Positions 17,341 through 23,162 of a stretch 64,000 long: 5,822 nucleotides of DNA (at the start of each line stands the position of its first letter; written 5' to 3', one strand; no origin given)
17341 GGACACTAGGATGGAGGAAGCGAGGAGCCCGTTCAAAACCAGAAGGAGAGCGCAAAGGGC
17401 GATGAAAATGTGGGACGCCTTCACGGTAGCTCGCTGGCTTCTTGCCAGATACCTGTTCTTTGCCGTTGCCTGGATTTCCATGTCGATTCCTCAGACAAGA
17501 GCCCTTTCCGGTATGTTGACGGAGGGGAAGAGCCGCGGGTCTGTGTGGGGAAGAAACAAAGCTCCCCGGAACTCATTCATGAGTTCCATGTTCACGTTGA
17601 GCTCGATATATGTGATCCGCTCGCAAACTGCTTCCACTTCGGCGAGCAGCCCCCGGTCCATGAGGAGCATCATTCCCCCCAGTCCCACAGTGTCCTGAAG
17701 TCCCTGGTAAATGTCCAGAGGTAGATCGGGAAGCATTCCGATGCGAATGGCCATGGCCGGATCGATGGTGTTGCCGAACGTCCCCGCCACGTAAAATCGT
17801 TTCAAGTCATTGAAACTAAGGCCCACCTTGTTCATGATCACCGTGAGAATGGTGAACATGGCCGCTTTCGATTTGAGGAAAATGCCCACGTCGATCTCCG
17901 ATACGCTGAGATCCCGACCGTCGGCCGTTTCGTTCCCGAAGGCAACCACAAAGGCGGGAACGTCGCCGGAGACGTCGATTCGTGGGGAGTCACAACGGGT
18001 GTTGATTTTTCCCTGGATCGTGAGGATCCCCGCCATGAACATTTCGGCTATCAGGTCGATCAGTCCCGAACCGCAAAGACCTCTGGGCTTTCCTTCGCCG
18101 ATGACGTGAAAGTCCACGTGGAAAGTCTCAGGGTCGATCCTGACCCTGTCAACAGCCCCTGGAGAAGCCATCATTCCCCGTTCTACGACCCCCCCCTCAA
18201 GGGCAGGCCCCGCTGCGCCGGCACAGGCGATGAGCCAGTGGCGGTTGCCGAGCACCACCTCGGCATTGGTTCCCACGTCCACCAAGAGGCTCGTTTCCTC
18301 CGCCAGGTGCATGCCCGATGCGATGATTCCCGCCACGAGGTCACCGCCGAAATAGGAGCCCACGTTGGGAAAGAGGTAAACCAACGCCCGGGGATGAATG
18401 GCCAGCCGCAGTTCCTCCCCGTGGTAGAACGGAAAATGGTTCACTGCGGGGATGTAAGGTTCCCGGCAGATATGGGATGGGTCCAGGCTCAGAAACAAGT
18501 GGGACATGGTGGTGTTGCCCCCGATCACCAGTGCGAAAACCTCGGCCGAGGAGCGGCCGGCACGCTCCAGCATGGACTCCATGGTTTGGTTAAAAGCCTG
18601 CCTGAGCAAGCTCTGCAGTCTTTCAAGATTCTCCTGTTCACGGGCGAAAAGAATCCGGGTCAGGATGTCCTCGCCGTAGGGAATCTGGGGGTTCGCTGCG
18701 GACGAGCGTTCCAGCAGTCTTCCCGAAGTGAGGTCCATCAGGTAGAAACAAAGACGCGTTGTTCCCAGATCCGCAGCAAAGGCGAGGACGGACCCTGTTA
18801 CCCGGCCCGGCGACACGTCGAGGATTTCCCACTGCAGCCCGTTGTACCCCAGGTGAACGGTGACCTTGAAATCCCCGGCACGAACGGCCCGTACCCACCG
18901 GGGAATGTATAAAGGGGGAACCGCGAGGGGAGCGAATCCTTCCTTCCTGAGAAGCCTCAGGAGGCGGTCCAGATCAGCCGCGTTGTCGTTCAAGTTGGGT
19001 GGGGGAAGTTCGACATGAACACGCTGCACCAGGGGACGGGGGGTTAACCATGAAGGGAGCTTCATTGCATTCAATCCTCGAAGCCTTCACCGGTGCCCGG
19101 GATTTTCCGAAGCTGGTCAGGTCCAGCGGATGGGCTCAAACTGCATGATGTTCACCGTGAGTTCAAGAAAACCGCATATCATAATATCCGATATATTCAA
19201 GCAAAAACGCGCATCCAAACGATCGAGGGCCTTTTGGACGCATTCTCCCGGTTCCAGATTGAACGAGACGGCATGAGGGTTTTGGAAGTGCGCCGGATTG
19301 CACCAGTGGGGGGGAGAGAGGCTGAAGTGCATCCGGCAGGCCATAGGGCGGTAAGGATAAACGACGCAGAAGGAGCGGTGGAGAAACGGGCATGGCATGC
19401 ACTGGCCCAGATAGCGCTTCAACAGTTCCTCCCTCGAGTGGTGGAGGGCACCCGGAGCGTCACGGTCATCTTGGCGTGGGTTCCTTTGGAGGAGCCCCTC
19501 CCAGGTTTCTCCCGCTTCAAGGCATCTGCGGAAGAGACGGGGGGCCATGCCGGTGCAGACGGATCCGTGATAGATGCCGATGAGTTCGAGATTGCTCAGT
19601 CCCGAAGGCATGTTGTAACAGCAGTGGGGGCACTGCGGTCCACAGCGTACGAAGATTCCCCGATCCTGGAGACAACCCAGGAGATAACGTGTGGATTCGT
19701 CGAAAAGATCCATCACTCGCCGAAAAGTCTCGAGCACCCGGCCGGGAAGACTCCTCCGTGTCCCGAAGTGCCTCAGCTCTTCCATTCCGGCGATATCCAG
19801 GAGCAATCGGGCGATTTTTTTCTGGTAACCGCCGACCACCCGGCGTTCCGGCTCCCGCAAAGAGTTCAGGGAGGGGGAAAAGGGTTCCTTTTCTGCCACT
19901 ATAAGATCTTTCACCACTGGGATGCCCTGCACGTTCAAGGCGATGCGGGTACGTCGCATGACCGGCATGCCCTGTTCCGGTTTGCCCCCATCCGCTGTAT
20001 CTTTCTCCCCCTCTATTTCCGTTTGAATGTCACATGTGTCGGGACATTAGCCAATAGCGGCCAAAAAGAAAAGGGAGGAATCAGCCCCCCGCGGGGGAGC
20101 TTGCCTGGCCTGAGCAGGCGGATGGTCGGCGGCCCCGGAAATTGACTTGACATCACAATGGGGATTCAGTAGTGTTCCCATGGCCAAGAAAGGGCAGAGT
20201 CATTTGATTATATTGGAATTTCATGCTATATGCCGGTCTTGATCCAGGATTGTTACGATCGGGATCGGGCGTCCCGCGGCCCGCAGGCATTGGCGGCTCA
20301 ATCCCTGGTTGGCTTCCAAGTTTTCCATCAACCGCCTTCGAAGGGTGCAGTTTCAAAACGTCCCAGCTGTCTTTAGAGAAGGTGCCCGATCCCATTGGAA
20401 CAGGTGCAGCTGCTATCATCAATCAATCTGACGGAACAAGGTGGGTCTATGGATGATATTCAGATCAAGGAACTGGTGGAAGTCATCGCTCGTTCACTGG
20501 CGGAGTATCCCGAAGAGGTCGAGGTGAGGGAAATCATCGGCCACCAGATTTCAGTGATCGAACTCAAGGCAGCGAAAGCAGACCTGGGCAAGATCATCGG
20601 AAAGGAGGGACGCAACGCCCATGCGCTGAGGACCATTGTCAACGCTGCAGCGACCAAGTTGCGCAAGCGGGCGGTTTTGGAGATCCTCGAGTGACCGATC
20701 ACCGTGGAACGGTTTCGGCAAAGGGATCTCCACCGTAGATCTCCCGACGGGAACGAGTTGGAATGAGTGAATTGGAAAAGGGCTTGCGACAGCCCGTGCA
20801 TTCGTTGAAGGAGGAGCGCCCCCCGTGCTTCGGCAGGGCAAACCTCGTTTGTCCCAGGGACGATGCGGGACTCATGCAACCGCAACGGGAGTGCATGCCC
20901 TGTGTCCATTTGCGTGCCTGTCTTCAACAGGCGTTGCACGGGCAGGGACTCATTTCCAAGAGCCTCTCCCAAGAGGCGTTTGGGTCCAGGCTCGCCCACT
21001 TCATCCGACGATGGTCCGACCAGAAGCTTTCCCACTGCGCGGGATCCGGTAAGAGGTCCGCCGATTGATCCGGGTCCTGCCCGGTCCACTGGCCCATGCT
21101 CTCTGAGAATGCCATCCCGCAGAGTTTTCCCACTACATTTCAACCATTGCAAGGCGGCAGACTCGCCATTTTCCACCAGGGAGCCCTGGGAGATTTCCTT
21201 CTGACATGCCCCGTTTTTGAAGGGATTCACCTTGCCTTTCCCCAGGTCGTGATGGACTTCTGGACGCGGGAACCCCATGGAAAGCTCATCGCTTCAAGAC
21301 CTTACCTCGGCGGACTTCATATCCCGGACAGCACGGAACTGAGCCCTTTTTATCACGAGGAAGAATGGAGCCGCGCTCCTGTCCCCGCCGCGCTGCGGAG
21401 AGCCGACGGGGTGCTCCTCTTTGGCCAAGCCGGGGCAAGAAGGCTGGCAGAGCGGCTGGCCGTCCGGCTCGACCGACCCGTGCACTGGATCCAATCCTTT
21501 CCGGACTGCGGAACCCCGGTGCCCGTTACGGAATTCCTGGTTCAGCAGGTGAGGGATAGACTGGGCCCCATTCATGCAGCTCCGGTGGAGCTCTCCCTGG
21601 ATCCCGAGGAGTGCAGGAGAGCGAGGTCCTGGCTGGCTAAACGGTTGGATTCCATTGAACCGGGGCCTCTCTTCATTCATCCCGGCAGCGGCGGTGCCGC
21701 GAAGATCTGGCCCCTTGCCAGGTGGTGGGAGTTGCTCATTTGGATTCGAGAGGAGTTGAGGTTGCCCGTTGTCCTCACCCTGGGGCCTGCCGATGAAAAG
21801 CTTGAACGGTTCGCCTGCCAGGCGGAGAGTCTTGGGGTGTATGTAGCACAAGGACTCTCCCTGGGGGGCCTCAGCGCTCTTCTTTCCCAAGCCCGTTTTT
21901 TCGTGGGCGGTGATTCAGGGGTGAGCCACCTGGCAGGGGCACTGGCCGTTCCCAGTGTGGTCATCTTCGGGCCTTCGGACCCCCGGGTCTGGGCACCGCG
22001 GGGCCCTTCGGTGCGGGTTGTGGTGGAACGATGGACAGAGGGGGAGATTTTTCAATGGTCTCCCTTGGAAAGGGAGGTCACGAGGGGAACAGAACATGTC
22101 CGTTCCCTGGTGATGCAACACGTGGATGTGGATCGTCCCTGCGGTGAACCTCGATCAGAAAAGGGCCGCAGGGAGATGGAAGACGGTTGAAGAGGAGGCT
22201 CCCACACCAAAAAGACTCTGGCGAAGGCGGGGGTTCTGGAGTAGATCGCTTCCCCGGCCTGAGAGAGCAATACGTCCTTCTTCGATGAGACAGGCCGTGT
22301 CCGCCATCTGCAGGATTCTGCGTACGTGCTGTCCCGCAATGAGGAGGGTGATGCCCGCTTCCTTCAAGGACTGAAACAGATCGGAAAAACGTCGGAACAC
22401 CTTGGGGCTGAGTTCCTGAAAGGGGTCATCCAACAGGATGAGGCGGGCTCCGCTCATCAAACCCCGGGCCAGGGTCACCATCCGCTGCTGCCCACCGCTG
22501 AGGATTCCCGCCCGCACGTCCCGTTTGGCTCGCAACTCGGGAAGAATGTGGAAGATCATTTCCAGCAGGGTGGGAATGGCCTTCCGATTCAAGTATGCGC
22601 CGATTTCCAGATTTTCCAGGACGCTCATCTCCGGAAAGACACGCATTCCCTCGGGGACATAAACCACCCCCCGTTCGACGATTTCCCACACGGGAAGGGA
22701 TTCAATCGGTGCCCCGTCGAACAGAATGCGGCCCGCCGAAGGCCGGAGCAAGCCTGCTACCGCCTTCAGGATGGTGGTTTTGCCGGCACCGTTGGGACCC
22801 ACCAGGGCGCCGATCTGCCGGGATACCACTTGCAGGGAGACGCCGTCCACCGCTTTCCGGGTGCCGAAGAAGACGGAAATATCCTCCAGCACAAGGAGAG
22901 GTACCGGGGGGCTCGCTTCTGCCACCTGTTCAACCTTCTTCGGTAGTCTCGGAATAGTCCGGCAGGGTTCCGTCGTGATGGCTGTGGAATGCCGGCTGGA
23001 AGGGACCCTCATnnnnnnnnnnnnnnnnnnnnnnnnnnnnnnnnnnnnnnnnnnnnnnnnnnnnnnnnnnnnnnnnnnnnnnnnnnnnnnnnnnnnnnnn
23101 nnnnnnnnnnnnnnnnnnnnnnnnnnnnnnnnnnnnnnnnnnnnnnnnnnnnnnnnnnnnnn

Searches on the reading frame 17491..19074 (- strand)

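Call 88: search_protein_families(library=pfam, proteins=[window:17491-19074:-], max_evalue=0.00001)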
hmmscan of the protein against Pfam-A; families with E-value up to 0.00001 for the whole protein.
window:17491-19074:- (527 aa): 3 families
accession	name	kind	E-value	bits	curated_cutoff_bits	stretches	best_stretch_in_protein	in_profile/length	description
PF14574.11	RACo_C_ter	-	1.1e-90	303.6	27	1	260-520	1-261/261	C-terminal domain of RACo the ASKHA domain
PF17651.6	Raco_middle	-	3.7e-55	186.5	26.8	1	98-256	2-161/163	RACo middle region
PF17650.6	RACo_linker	-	5.1e-14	52.3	26.2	1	13-93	9-85/86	RACo linker region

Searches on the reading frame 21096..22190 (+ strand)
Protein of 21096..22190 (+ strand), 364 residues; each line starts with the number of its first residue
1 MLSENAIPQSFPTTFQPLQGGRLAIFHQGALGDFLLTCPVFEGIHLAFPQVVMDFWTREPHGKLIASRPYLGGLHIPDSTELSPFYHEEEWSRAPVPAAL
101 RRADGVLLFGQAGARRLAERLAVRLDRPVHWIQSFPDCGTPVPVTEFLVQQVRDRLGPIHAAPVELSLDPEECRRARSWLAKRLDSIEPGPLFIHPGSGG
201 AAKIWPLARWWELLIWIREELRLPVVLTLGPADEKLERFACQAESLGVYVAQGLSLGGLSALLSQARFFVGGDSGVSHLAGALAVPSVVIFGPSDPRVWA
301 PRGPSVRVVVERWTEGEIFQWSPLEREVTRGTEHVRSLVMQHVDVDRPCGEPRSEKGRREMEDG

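Call 88: search_protein_families(library=pfam, proteins=[window:21096-22190:+], max_evalue=0.00001)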
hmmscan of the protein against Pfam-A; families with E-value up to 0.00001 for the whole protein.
window:21096-22190:+ (364 aa): 1 family
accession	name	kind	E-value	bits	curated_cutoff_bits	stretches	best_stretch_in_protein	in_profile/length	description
PF01075.23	Glyco_transf_9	-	4.2e-22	79.1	22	1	181-310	102-228/247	Glycosyltransferase family 9 (heptosyltransferase)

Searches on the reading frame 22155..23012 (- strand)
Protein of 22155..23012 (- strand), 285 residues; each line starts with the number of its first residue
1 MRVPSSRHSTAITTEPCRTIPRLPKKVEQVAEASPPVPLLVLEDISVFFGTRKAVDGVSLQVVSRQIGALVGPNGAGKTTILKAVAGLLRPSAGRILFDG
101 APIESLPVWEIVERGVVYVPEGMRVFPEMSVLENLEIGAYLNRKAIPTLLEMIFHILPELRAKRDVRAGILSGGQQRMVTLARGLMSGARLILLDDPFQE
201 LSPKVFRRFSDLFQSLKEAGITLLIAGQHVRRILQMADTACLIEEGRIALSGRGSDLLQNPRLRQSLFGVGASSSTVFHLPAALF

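Call 88: search_protein_families(library=pfam, proteins=[window:22155-23012:-], max_evalue=0.00001)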
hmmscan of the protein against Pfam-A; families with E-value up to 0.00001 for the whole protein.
window:22155-23012:- (285 aa): 3 families
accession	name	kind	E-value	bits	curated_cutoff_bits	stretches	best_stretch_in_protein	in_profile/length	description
PF00005.33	ABC_tran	-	4.6e-28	99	25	1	56-198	2-136/137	ABC transporter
PF13304.12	AAA_21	-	3.3e-10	41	27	0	69-101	3-37/304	AAA domain, putative AbiEii toxin, Type IV TA system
PF13401.12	AAA_22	-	1.2e-06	29.3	27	0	64-229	4-124/130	AAA domain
